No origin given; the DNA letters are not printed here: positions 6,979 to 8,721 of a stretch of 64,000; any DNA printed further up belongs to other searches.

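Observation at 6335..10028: Lower-GC purine biosynthesis cluster with a PAICS-like PurC-PurE fusion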

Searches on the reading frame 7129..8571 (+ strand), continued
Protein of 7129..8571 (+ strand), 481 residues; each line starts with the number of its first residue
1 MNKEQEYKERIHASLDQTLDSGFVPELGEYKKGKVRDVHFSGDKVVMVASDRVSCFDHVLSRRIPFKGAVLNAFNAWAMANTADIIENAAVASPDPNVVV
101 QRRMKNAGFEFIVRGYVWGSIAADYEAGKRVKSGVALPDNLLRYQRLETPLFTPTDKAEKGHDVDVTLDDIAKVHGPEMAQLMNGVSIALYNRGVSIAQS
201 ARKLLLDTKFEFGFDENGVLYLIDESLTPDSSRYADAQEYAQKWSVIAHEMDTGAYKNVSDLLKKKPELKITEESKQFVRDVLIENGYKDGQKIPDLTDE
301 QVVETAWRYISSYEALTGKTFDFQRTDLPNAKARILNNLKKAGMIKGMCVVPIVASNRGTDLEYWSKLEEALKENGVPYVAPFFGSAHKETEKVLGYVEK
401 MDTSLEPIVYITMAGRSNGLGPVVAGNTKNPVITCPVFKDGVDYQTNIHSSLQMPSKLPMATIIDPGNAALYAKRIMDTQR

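Call 15: find_encoding_contigs(protein=P0011, flank=10000, max_places=2)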
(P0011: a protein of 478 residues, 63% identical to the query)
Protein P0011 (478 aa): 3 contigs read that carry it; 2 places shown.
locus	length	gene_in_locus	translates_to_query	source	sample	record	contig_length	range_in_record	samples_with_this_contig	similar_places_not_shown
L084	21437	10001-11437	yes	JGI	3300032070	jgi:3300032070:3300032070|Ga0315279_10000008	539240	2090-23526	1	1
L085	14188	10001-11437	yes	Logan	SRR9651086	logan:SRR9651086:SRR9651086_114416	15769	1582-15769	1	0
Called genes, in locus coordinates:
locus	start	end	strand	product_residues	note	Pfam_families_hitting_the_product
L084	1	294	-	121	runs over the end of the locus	-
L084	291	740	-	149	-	PF00293:NUDIX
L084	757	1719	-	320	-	PF05496:RuvB_N, PF13191:AAA_16 (faint), PF00004:AAA, PF13173:AAA_14 (faint), PF13177:DNA_pol3_delta2, PF25361:AAA_lid_RFC1, PF16193:AAA_assoc_2 (weak), PF08542:Rep_fac_C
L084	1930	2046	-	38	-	-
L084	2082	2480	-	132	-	PF01325:Fe_dep_repress, PF12802:MarR_2 (weak), PF01047:MarR (faint), PF02742:Fe_dep_repr_C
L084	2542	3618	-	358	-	PF02457:DAC, PF10635:DisA-linker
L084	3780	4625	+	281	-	-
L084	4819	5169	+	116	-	-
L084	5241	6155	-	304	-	PF14528:LAGLIDADG_3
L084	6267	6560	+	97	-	-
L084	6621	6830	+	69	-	-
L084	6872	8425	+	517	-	PF00478:IMPDH, PF00571:CBS (weak), PF03060:NMO (weak)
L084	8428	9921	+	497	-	PF00709:Adenylsucc_synt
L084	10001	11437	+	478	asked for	PF01259:SAICAR_synt, PF00731:AIRC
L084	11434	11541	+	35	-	-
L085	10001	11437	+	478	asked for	PF01259:SAICAR_synt, PF00731:AIRC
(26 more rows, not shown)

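Call 26: find_encoding_contigs(protein=window:7129-8571:+, flank=10000, max_places=3)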
Protein window:7129-8571:+ (481 aa): 1 contig read that carries it; 1 place shown.
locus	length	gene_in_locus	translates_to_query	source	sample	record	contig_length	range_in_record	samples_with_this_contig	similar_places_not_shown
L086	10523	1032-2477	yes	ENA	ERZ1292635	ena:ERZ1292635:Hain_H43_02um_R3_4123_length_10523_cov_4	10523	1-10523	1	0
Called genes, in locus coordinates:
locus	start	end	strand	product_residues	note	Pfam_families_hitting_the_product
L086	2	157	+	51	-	?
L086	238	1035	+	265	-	PF07826:IMP_cyclohyd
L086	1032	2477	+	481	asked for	PF01259:SAICAR_synt, PF00731:AIRC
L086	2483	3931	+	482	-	PF00206:Lyase_1, PF10397:ADSL_C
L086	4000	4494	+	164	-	-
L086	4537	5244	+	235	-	PF00483:NTP_transferase, PF12804:NTP_transf_3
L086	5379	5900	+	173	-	PF00881:Nitroreductase, PF14512:TM1586_NiRdase (faint)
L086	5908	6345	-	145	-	-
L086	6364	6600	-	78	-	-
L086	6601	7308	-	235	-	-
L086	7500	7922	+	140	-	-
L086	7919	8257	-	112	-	PF02681:DUF212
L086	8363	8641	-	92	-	-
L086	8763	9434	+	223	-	PF01963:TraB_PrgY_gumN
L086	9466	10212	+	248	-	PF02163:Peptidase_M50 (faint)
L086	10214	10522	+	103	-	?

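Call 43: predict_structure(alignment_id=A1)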
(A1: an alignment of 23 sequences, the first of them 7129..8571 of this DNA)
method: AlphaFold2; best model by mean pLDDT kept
length: 481 residues; sequences in the alignment: 23
mean_pLDDT: 90.5   pTM: 0.84
mean pLDDT of the five models: 90.5, 90.0, 89.3, 88.5, 88.3
residues with pLDDT >= 90: 343; 70-90: 126; 50-70: 12; < 50: 0
segments of 3 or more residues with pLDDT < 50: none
pLDDT, mean of each block of 10 residues (from residue 1): 89 89 92 88 93 81 90 91 94 93 94 95 94 93 95 84 88 97 98 95 94 96 87 93 97 95 94 80 78 85 91 91 76 91 93 93 94 95 92 95 94 83 93 90 79 80 94 91 67
secondary structure, 60 per line:
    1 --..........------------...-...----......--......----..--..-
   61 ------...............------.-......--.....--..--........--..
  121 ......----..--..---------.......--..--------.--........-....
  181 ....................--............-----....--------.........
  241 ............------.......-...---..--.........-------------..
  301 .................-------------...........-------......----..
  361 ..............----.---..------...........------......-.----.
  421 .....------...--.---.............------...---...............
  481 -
elements in order: H3-12 E29-31 E36-41 E44-49 H67-81 E90-95 E98-102 E109-116 H119-126 E146-152 H168-175 H177-200 E203-214 E220-223 E232-236 H237-252 H259-265 H277-285 H299-317 H331-341 E349-354 H359-374 H391-401 E408-413 H420-425 E432-434 H441-453 E460-462 H466-480

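Call 46: fold_search(model_id=the predicted structure, library=pdb)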
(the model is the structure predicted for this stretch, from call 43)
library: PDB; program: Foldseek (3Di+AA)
matches with E <= 10: 1038; with E <= 0.001: 129
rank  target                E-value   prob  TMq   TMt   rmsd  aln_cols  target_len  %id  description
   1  6yb8_A                6.0e-25  1.00  0.43  0.49  21.7       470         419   20  Human octameric PAICS in complex with CAIR and SAICAR (released 2020-07-08)
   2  6yya                  6.8e-25  1.00  0.51  0.81   4.2       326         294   32  Crystal structure of SAICAR Synthetase (PurC) from Mycobacterium abscessus in complex with inhibitor (released 2021-05-12)
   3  3r9r                  7.6e-25  1.00  0.51  0.82   4.3       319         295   32  Structure of a Phosphoribosylaminoimidazole-succinocarboxamide synthase from Mycobacterium abscessus ATCC 19977 / DSM 44 (released 2011-04-20)
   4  6yyb                  2.3e-24  1.00  0.51  0.81   4.2       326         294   32  Crystal structure of SAICAR Synthetase (PurC) from Mycobacterium abscessus in complex with inhibitor (released 2021-05-12)
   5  6yvq                  6.0e-24  1.00  0.51  0.81   4.0       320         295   33  Crystal structure of SAICAR Synthetase (PurC) from Mycobacterium abscessus in apo form (released 2021-05-12)
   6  1obg                  1.1e-23  1.00  0.52  0.81   3.6       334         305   25  SAICAR-synthase complexed with ATP (released 2003-03-06)
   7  4ja0_A                1.4e-23  1.00  0.39  0.46  21.5       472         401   22  Crystal structure of the invertebrate bi-functional purine biosynthesis enzyme PAICS at 2.8 A resolution (released 2013-02-27)
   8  6yx3                  1.6e-23  1.00  0.50  0.78   4.2       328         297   32  Crystal structure of SAICAR Synthetase (PurC) from Mycobacterium abscessus in complex with ATP (released 2021-05-12)
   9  2cnq                  5.1e-23  1.00  0.52  0.82   2.7       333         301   25  Atomic resolution structure of SAICAR-synthase from Saccharomyces cerevisiae complexed with ADP, AICAR, succinate (released 2006-06-08)
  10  4ja0_B                7.6e-23  1.00  0.42  0.50  21.7       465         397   22  Crystal structure of the invertebrate bi-functional purine biosynthesis enzyme PAICS at 2.8 A resolution (released 2013-02-27)
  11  1obd                  1.0e-22  1.00  0.52  0.81   3.5       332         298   25  SAICAR-synthase complexed with ATP (released 2003-03-06)
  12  2cnu                  1.1e-22  1.00  0.52  0.81   3.6       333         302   26  Atomic resolution structure of SAICAR-synthase from Saccharomyces cerevisiae complexed with aspartic acid (released 2006-06-07)
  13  4ja0_C                1.9e-22  1.00  0.42  0.51  21.6       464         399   21  Crystal structure of the invertebrate bi-functional purine biosynthesis enzyme PAICS at 2.8 A resolution (released 2013-02-27)
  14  2cnv                  6.0e-22  1.00  0.51  0.81   3.7       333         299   24  SAICAR-synthase from Saccharomyces cerevisiae complexed SAICAR (released 2006-06-08)
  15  1a48                  2.4e-20  1.00  0.51  0.80   3.7       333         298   24  SAICAR SYNTHASE (released 1999-03-30)
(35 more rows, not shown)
